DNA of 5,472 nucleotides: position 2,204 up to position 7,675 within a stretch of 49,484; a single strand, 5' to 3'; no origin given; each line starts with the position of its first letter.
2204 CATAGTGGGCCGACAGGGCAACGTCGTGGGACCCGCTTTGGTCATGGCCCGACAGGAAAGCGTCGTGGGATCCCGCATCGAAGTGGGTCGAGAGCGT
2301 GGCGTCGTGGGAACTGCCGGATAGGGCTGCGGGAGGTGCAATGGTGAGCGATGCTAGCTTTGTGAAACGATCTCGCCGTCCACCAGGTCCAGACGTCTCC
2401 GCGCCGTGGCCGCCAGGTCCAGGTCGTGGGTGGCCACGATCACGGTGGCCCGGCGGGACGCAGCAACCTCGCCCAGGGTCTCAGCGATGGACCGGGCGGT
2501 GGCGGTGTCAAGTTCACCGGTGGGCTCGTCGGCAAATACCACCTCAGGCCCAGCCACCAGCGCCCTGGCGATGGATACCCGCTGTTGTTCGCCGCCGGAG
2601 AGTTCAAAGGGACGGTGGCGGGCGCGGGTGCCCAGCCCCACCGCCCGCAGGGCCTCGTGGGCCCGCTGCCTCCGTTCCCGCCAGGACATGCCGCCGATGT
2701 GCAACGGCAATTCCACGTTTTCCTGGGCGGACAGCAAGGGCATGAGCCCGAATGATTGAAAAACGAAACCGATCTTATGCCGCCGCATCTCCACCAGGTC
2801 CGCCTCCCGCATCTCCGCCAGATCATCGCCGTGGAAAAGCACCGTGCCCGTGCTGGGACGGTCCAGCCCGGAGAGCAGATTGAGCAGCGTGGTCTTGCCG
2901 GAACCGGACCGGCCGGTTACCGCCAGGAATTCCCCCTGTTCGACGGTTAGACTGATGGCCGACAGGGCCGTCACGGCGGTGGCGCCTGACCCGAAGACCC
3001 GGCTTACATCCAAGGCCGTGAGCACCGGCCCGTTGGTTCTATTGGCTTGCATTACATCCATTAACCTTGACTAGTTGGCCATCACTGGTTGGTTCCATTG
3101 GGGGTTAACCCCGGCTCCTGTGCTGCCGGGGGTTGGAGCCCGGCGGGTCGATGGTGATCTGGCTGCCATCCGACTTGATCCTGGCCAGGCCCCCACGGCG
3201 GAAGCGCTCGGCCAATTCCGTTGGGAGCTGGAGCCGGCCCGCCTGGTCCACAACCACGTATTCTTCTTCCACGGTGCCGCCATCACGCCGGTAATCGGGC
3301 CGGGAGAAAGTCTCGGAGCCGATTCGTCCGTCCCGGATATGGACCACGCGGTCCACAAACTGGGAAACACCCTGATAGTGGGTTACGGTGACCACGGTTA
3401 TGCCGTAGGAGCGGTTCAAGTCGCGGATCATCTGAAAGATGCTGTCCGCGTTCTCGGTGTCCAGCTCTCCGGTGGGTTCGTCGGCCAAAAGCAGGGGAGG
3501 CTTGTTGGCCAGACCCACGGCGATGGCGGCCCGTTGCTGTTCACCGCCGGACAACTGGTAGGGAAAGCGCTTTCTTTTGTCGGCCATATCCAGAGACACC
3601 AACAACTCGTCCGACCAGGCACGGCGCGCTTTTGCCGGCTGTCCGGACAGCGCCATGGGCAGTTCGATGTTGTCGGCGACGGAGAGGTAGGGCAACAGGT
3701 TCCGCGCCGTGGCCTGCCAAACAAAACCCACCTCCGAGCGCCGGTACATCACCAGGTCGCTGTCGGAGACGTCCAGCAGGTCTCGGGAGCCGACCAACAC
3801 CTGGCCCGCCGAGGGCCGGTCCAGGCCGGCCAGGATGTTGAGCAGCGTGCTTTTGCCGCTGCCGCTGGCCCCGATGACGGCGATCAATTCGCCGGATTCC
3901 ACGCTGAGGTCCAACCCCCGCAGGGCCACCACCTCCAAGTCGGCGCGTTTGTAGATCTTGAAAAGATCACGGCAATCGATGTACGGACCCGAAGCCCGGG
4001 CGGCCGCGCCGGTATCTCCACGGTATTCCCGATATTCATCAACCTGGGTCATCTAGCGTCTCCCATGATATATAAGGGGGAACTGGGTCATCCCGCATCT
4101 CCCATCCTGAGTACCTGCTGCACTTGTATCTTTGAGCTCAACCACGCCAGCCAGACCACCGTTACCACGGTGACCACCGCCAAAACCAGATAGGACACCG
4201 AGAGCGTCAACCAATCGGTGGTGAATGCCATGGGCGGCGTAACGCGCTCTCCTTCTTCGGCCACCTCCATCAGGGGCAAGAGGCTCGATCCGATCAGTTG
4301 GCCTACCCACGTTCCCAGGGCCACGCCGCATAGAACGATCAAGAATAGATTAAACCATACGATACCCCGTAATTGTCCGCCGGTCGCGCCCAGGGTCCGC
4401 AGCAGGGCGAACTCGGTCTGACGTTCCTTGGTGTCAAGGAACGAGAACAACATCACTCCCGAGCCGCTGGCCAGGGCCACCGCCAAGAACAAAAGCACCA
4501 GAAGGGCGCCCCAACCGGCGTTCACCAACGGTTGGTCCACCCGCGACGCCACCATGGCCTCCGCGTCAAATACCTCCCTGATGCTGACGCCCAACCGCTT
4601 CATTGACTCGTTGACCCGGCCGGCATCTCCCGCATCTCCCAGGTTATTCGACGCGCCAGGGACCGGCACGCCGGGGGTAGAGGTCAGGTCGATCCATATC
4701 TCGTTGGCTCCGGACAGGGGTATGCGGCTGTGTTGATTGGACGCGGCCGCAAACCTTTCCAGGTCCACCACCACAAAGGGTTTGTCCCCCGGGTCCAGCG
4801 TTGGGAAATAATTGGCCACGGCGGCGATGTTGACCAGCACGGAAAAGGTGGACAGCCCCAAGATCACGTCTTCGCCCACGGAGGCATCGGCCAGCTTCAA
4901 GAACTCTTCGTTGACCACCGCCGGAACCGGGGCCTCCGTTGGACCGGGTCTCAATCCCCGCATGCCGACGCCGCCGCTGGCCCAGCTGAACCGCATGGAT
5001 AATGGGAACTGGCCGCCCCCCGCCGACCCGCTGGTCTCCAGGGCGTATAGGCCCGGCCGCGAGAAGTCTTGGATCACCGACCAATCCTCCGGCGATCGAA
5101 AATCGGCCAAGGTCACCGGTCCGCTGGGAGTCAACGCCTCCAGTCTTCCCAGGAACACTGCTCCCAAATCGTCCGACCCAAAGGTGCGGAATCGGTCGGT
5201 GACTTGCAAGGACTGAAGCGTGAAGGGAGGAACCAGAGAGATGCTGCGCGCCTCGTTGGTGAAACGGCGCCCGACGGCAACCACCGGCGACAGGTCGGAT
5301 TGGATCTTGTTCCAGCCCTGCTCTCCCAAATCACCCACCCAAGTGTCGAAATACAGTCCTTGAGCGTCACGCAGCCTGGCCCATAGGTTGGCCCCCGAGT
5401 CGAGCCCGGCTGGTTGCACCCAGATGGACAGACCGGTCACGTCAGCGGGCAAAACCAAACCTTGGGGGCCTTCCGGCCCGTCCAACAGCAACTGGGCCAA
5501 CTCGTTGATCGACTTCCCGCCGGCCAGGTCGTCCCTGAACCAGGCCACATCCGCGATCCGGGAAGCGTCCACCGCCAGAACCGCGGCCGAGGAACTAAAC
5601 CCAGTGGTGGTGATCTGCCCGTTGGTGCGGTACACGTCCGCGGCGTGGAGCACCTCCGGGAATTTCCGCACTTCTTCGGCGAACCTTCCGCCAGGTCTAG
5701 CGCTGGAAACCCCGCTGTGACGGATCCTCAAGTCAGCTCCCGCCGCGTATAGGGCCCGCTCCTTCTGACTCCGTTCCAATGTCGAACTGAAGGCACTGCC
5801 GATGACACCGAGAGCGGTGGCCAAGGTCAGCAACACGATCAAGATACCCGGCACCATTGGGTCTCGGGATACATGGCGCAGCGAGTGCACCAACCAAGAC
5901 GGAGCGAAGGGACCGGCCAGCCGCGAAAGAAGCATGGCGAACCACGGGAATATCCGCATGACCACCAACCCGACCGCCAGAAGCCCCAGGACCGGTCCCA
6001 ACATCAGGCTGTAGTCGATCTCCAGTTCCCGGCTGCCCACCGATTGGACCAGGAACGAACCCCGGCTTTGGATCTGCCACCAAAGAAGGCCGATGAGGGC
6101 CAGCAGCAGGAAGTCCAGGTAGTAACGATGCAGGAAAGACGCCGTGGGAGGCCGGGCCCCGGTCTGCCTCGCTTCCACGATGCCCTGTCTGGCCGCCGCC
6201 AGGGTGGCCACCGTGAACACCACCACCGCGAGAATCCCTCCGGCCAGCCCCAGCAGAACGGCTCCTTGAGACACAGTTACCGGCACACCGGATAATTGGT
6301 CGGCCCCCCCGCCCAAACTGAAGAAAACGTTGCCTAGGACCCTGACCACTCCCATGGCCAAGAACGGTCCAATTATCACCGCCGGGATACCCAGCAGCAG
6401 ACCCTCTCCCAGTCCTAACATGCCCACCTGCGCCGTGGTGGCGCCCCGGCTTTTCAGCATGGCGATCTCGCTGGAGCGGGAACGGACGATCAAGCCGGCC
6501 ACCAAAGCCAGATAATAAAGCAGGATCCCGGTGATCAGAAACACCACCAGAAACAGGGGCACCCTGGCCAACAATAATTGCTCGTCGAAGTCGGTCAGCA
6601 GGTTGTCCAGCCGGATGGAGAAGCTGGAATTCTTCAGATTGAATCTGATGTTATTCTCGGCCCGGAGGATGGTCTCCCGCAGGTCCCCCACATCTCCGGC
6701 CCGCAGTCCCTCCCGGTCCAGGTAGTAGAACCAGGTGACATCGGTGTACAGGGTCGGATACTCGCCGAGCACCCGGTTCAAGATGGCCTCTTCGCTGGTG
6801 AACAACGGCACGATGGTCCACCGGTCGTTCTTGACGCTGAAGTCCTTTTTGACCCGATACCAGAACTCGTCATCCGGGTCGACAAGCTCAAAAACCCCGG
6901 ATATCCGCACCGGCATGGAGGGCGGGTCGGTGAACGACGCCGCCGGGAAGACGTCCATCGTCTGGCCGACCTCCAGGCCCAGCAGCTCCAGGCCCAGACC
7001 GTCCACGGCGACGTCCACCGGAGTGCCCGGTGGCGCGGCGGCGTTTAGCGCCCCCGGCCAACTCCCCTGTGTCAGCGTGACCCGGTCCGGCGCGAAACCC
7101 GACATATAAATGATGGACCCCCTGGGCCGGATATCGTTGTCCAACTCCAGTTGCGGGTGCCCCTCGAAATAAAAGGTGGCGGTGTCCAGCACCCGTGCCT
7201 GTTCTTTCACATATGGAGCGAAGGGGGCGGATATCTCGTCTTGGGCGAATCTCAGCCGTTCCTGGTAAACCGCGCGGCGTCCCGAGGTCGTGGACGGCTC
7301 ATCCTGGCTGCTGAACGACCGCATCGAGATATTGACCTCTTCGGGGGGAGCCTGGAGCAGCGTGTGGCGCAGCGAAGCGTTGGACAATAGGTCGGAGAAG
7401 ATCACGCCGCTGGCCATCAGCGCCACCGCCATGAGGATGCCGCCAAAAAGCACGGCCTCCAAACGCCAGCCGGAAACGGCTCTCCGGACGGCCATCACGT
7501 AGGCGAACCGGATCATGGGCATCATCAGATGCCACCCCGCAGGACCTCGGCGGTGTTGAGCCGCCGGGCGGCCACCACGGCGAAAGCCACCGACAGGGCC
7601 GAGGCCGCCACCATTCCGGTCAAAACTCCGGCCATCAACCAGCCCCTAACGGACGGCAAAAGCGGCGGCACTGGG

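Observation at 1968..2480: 39-bp tandem array encoding a His/Asp-rich 13-residue repeat, with no canonical start codon covering it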

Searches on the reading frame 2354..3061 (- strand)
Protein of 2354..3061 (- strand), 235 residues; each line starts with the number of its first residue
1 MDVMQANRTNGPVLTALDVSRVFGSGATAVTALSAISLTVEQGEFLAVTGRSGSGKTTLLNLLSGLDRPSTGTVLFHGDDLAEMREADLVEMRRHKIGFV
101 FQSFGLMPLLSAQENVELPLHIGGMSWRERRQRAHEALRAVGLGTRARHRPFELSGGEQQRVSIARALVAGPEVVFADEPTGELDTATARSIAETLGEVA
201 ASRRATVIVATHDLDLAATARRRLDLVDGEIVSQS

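Call 8: search_protein_families(library=pfam, proteins=[window:2354-3061:-], max_evalue=0.01)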
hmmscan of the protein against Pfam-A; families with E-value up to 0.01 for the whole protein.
window:2354-3061:- (235 aa): 7 families
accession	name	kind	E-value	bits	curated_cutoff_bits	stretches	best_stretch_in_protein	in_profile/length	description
PF00005.33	ABC_tran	-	1.2e-35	123.6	25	1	34-181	2-136/137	ABC transporter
PF13304.12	AAA_21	-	2.2e-08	35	27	1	151-214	235-300/304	AAA domain, putative AbiEii toxin, Type IV TA system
PF13401.12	AAA_22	-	0.00029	21.6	27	1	42-69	4-34/130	AAA domain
PF02463.25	SMC_N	-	0.0027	17.6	40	0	146-222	135-207/220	RecF/RecN/SMC N terminal domain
PF13555.12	AAA_29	-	0.0028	17.8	27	1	41-60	20-39/61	P-loop containing region of AAA domain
PF13191.12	AAA_16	-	0.0033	18.4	32.6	1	40-200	19-124/167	AAA ATPase domain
PF03193.22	RsgA_GTPase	-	0.0036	17.6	30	1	29-73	93-136/174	RsgA GTPase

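Call 15: find_encoding_contigs(protein=window:2354-3061:-, flank=6000, max_places=10)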
Protein window:2354-3061:- (235 aa): no gene with exactly this product is on record in the collection.
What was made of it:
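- Tried and rejected: Not on record (call 15).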

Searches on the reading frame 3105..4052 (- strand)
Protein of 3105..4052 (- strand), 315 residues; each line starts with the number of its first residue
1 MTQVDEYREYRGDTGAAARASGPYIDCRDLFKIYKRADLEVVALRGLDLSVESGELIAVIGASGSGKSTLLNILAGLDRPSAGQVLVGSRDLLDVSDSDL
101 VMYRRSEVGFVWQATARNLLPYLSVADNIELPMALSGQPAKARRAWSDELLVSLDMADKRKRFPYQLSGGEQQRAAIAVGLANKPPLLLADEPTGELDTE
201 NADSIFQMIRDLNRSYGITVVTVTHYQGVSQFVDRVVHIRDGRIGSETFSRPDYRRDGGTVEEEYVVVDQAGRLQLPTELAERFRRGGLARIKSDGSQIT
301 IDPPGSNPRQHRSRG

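Call 8: search_protein_families(library=pfam, proteins=[window:3105-4052:-], max_evalue=0.01)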
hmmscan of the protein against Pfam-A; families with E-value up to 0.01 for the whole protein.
window:3105-4052:- (315 aa): 11 families
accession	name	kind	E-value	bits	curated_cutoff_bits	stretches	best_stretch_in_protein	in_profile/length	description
PF00005.33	ABC_tran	-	3.3e-31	109.1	25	1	44-194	1-136/137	ABC transporter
PF13304.12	AAA_21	-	7.9e-09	36.4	27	2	57-79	2-24/304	AAA domain, putative AbiEii toxin, Type IV TA system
PF02463.25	SMC_N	-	3e-07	30.5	40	1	166-240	136-212/220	RecF/RecN/SMC N terminal domain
PF13191.12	AAA_16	-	0.0001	23.3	32.6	1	51-210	19-157/167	AAA ATPase domain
PF13481.12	AAA_25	-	0.00079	19.5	27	0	52-71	31-50/195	AAA domain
PF13521.12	AAA_28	-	0.00092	19.9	27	0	57-76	2-21/164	AAA domain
PF13555.12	AAA_29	-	0.0016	18.6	27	1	52-71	20-39/61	P-loop containing region of AAA domain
PF03193.22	RsgA_GTPase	-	0.0028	17.9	30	1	54-77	106-129/174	RsgA GTPase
PF00350.29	Dynamin_N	-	0.0054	17.2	27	1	57-78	1-22/168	Dynamin family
PF13401.12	AAA_22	-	0.0066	17.2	27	0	54-77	5-28/130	AAA domain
PF01926.29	MMR_HSR1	-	0.0091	16.5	21.9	0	57-77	2-22/113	50S ribosome-binding GTPase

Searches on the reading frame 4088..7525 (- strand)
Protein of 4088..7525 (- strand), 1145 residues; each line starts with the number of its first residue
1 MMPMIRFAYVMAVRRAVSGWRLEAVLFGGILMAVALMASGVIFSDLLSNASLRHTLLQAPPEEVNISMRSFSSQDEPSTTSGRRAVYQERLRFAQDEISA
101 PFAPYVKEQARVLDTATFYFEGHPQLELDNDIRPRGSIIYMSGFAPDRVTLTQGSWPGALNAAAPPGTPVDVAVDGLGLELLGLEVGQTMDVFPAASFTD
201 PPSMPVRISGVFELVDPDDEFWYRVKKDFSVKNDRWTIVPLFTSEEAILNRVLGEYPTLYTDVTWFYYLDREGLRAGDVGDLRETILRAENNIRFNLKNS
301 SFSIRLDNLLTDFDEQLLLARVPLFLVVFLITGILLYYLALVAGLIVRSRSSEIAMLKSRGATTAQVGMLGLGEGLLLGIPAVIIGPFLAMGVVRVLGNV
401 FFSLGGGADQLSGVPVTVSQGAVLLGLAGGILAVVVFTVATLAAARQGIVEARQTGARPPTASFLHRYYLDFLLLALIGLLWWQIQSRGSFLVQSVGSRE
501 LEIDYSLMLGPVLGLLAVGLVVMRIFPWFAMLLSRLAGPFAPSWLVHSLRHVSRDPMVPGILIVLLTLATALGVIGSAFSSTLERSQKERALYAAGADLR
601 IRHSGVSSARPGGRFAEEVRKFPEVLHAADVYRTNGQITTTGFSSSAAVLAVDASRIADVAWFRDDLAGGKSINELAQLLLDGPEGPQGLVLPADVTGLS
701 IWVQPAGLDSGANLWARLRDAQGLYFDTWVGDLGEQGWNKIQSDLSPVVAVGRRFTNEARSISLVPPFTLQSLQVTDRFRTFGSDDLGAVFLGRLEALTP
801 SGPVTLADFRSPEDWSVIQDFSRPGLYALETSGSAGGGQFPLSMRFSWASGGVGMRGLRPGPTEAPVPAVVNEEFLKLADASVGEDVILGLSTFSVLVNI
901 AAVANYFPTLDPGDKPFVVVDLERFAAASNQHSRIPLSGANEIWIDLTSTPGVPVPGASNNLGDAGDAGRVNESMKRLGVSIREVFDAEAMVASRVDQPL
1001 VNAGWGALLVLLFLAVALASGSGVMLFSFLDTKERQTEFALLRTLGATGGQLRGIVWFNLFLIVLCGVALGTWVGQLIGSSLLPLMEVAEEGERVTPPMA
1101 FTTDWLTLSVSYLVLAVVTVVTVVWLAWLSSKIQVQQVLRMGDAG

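Call 8: search_protein_families(library=pfam, proteins=[window:4088-7525:-], max_evalue=0.01)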
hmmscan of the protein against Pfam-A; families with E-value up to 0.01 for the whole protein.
window:4088-7525:- (1145 aa): 1 family
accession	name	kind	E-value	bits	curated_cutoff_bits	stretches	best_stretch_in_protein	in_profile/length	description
PF02687.27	FtsX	-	2.7e-15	56.9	25.5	2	1011-1134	2-119/120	FtsX-like permease C-terminal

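Call 35: search_protein_families(library=ncbifam, proteins=[window:4088-7525:-], max_evalue=0.01)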
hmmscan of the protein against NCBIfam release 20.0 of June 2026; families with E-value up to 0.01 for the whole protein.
window:4088-7525:- (1145 aa): 4 families
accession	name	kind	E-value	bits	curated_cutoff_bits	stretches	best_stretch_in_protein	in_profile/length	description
TIGR02212.1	lolCE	equivalog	7.2e-07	28.5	362.45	1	1010-1124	271-386/411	lipoprotein-releasing ABC transporter permease subunit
NF008357.0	PRK11146.1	exception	1.8e-06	27.1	439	1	1030-1130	293-394/414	lipoprotein-releasing ABC transporter permease subunit LolE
TIGR02213.1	lolE_release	exception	8.4e-06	24.9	540.35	1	1029-1121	289-383/411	lipoprotein-releasing ABC transporter permease subunit LolE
TIGR03434.1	ADOP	subfamily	6.2e-05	21.3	622.3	1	995-1141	266-401/803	ADOP family duplicated permease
